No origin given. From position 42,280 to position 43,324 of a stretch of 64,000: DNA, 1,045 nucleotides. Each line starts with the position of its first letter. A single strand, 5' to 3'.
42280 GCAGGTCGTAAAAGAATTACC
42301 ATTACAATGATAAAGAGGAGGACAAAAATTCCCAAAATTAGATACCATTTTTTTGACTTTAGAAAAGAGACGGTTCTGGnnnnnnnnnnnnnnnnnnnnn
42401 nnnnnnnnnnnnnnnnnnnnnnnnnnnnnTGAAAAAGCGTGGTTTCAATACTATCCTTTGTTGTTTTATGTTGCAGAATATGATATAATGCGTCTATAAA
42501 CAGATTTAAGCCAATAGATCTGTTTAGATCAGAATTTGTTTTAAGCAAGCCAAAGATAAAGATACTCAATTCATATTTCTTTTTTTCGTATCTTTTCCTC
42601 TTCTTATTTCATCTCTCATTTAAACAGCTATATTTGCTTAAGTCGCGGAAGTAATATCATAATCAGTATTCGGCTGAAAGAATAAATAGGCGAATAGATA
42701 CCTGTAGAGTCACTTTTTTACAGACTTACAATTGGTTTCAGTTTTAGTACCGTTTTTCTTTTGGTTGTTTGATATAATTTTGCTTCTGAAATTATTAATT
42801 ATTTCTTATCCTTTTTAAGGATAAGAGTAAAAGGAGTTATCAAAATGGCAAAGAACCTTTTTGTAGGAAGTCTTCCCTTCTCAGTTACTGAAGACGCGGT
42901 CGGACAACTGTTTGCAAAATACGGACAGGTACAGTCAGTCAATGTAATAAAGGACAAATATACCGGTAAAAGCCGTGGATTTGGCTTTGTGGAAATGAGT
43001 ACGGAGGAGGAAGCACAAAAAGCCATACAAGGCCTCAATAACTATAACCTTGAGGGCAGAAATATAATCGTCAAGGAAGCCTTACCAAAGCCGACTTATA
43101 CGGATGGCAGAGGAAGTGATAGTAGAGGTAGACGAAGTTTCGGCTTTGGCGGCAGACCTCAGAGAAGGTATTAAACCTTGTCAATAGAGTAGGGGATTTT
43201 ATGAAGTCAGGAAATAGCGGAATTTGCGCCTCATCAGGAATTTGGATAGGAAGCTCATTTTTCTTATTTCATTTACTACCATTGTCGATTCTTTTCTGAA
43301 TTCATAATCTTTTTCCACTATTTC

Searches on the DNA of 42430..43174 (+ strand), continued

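Call 72: search_with_rna_model(model_id=R1, sources=[L135, L136, L137], max_evalue=1, filters=off)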
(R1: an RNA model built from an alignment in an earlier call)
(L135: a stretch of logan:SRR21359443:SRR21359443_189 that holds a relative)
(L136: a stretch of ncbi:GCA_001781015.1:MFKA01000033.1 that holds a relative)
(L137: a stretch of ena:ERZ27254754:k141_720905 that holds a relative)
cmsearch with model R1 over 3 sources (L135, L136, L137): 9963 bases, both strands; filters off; matches with E-value up to 1: 11.
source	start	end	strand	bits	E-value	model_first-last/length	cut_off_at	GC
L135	1300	1455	+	117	2.5e-24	1-156/156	no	0.27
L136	1351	1450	+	56.6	7.1e-11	1-156/156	no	0.24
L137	1351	1450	+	56.6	7.1e-11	1-156/156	no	0.24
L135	1841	1994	+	38.1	9.3e-07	1-156/156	no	0.38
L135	1298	1452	-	37.2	1.5e-06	1-156/156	no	0.28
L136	1349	1443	-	26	0.00046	1-156/156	no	0.23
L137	1349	1443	-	26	0.00046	1-156/156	no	0.23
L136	354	450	-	16.8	0.053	1-156/156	no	0.3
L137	354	450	-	16.8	0.053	1-156/156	no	0.3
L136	782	878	+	13.2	0.33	1-156/156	no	0.29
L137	782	878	+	13.2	0.33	1-156/156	no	0.29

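Call 76: search_with_rna_model(model_id=R1, sources=[L099, L101, L102, L103, L105, L106, L107, L108, L109, L110, L112, L113, L115, L116], max_evalue=1, filters=off)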
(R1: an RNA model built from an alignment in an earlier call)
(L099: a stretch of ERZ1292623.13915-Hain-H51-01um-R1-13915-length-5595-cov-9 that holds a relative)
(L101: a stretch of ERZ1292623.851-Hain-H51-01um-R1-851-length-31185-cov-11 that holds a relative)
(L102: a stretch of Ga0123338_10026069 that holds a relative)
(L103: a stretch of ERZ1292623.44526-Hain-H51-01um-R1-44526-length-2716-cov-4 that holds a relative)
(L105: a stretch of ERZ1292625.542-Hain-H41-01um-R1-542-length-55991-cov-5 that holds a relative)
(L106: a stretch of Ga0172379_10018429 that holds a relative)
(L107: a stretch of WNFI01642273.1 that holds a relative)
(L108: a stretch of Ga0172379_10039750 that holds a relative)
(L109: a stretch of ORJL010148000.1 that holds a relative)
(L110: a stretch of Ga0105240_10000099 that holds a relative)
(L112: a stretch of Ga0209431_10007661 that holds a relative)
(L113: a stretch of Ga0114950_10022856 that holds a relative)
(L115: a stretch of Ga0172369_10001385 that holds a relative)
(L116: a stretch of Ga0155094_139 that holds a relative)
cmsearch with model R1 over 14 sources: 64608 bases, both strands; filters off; matches with E-value up to 1: 2.
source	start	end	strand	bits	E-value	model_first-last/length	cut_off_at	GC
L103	599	660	+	18.5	0.14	39-105/156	no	0.26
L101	2318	2433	+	16.3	0.45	1-156/156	no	0.28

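Call 80: search_with_rna_model(model_id=R1, sources=[L138, L139], max_evalue=1, filters=off)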
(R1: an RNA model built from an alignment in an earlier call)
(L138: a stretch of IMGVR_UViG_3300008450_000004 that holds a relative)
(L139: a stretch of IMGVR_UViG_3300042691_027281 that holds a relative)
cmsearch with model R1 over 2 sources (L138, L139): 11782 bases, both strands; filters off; matches with E-value up to 1: 5.
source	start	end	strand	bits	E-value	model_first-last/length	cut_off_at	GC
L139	5714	5767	-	14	0.26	1-156/156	no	0.19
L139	1751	1817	-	13.4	0.36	1-156/156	no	0.22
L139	666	710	-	12.5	0.57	1-156/156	no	0.29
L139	150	322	-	12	0.73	1-156/156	no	0.29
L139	5501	5577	-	11.7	0.87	1-156/156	no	0.26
